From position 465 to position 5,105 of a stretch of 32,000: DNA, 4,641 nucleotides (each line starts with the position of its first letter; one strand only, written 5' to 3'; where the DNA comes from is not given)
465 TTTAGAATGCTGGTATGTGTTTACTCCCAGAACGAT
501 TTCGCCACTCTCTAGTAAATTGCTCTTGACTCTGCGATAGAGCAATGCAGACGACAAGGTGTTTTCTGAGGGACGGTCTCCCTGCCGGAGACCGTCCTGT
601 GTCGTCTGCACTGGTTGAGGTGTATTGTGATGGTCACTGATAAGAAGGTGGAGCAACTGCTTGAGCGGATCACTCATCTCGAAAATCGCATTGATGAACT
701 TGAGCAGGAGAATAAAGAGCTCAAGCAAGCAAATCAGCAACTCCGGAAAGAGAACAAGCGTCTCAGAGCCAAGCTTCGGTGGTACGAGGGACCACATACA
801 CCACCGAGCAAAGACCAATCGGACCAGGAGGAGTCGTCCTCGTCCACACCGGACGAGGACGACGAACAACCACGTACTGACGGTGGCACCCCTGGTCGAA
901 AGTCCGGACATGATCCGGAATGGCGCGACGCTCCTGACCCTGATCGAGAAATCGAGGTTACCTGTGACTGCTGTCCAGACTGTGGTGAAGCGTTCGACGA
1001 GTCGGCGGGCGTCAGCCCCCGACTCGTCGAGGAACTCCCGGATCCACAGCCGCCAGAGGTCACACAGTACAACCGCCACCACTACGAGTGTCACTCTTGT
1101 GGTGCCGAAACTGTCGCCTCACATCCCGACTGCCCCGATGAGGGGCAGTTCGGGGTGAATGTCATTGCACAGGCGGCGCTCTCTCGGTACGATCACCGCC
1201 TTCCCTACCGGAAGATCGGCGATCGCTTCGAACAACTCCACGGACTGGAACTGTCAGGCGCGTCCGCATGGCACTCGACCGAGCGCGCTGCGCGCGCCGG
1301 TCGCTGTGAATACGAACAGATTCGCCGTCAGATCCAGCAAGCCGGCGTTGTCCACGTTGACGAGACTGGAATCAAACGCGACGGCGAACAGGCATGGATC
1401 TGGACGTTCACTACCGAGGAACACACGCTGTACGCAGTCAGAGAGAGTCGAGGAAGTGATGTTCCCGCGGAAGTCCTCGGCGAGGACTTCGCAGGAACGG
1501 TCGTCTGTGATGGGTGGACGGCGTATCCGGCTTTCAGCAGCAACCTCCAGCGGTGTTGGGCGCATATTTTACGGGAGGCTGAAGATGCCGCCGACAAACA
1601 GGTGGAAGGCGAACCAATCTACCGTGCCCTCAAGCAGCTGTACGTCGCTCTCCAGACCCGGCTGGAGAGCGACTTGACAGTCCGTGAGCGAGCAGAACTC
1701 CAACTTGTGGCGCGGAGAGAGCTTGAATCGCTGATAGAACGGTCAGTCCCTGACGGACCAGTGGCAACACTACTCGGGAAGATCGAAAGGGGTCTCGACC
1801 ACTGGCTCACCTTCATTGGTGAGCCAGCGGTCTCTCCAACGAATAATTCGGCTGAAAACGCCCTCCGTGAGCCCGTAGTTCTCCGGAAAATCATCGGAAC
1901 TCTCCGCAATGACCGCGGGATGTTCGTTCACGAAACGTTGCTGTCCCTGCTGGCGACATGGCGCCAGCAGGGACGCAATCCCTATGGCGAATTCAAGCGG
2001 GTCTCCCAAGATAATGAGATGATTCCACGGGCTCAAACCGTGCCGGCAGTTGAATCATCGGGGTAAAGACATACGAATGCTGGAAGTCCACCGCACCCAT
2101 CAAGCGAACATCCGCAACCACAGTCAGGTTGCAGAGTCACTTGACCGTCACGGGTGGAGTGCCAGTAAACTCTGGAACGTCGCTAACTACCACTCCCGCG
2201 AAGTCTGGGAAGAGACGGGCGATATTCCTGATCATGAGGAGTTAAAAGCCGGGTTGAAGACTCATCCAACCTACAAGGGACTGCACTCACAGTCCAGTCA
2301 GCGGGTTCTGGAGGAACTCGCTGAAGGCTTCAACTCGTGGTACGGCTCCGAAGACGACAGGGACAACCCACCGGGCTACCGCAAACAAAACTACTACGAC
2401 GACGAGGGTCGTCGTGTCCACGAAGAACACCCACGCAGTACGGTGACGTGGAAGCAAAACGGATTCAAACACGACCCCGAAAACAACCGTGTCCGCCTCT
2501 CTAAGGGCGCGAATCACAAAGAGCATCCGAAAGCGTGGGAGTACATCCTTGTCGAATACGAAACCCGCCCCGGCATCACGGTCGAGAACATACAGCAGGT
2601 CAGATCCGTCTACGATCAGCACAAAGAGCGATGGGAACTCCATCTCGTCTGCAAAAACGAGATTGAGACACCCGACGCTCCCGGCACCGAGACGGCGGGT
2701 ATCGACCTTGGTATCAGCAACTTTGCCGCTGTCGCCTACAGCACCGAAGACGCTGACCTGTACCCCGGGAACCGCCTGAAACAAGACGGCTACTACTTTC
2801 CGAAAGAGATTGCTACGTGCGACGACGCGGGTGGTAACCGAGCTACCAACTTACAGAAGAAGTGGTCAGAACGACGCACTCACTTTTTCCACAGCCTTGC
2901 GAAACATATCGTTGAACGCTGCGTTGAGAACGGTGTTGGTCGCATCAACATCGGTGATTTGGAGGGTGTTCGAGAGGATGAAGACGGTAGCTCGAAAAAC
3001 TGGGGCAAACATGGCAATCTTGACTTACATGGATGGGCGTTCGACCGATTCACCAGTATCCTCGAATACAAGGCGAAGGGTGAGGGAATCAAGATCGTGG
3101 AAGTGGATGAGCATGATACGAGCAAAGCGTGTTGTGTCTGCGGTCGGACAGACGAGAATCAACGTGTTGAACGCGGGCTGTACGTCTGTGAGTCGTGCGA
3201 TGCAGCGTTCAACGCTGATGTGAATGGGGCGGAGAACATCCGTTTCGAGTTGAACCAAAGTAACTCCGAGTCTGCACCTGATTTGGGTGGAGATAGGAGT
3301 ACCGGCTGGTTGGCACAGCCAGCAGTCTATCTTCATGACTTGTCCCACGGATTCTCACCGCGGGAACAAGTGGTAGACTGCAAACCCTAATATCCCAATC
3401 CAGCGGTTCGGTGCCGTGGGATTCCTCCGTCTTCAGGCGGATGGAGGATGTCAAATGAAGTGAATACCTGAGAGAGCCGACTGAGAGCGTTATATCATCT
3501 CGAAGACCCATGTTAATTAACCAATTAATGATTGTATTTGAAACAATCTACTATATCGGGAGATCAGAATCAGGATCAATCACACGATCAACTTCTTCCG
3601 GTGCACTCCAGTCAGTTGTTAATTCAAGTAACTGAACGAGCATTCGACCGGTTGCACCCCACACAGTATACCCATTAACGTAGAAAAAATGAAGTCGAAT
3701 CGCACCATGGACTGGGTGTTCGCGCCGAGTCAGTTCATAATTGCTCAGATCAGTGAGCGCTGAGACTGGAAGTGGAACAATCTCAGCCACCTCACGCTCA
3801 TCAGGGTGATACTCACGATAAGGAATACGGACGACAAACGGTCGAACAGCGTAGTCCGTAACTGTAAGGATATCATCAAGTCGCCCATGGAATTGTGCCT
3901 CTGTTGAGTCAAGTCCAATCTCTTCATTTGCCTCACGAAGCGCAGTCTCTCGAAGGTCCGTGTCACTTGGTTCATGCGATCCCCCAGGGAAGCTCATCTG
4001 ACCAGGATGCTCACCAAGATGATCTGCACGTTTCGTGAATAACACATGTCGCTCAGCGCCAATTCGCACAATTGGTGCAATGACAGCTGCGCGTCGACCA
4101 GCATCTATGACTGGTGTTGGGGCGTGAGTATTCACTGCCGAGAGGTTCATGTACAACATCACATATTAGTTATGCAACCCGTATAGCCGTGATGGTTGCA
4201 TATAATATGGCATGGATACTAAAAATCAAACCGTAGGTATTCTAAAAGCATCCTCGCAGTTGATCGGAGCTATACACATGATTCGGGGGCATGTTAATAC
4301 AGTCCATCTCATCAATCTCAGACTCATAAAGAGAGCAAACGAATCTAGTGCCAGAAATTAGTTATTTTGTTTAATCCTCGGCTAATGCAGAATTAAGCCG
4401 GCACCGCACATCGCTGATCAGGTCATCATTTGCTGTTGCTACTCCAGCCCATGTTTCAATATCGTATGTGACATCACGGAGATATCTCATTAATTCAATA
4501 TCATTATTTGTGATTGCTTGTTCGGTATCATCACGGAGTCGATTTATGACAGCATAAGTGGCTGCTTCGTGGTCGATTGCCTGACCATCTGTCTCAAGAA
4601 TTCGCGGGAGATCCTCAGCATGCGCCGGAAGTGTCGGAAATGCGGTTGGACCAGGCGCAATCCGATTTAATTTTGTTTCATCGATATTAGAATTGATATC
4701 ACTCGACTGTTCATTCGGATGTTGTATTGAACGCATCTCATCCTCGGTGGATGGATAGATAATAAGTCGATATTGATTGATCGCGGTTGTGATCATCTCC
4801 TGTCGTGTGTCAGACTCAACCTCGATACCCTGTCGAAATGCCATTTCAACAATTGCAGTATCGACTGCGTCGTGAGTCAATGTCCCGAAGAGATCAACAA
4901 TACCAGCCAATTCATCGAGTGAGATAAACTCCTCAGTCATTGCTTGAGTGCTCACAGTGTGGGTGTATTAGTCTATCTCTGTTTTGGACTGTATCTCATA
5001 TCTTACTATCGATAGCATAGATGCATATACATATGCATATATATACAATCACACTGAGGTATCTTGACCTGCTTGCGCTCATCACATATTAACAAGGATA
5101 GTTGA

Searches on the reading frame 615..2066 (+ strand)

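Call 76: search_protein_families(library=pfam, proteins=[window:615-2066:+], max_evalue=0.001)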
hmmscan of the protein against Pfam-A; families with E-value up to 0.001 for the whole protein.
window:615-2066:+ (483 aa): 6 families
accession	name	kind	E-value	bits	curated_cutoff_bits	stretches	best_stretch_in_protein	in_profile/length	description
PF03050.20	DDE_Tnp_IS66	-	1.4e-42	146.5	23.1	1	177-436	2-282/284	Transposase IS66 family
PF06005.17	ZapB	-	1.7e-08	35.2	31.5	1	10-53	11-54/71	Cell division protein ZapB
PF13005.12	zf-IS66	-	3.5e-05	24.6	27.3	1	119-163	3-46/46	zinc-finger binding domain of transposase IS66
PF06156.18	YabA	-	0.00031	21.7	30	1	10-73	8-60/103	Initiation control protein YabA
PF15794.10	CCDC106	-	0.00041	20.7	30.2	1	9-85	8-83/220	Coiled-coil domain-containing protein 106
PF00170.26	bZIP_1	-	0.00083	19.8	27.6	0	17-54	26-63/64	bZIP transcription factor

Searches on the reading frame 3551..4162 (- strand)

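Call 32: search_protein_families(library=pfam, proteins=[window:3551-4162:-], max_evalue=0.001)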
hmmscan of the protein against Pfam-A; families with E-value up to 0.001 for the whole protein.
window:3551-4162:- (203 aa): 1 family
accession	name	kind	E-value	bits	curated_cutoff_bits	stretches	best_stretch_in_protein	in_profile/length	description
PF00293.34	NUDIX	-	3.1e-12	47.1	21.1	1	24-108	3-82/134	NUDIX domain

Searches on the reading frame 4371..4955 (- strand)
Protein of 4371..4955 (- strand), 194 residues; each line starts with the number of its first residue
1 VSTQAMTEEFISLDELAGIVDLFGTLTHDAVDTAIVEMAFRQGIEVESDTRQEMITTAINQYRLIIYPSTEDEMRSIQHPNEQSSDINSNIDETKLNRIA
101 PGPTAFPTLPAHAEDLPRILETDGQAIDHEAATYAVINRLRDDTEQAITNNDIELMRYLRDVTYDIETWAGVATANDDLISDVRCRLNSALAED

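Call 32: search_protein_families(library=pfam, proteins=[window:4371-4955:-], max_evalue=0.001)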
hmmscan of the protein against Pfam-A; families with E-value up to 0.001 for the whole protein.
window:4371-4955:- (194 aa): 1 family
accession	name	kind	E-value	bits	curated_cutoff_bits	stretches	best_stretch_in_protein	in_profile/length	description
PF23421.1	DUF7109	-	3.8e-42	144.4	27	1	14-176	1-141/151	Family of unknown function (DUF7109)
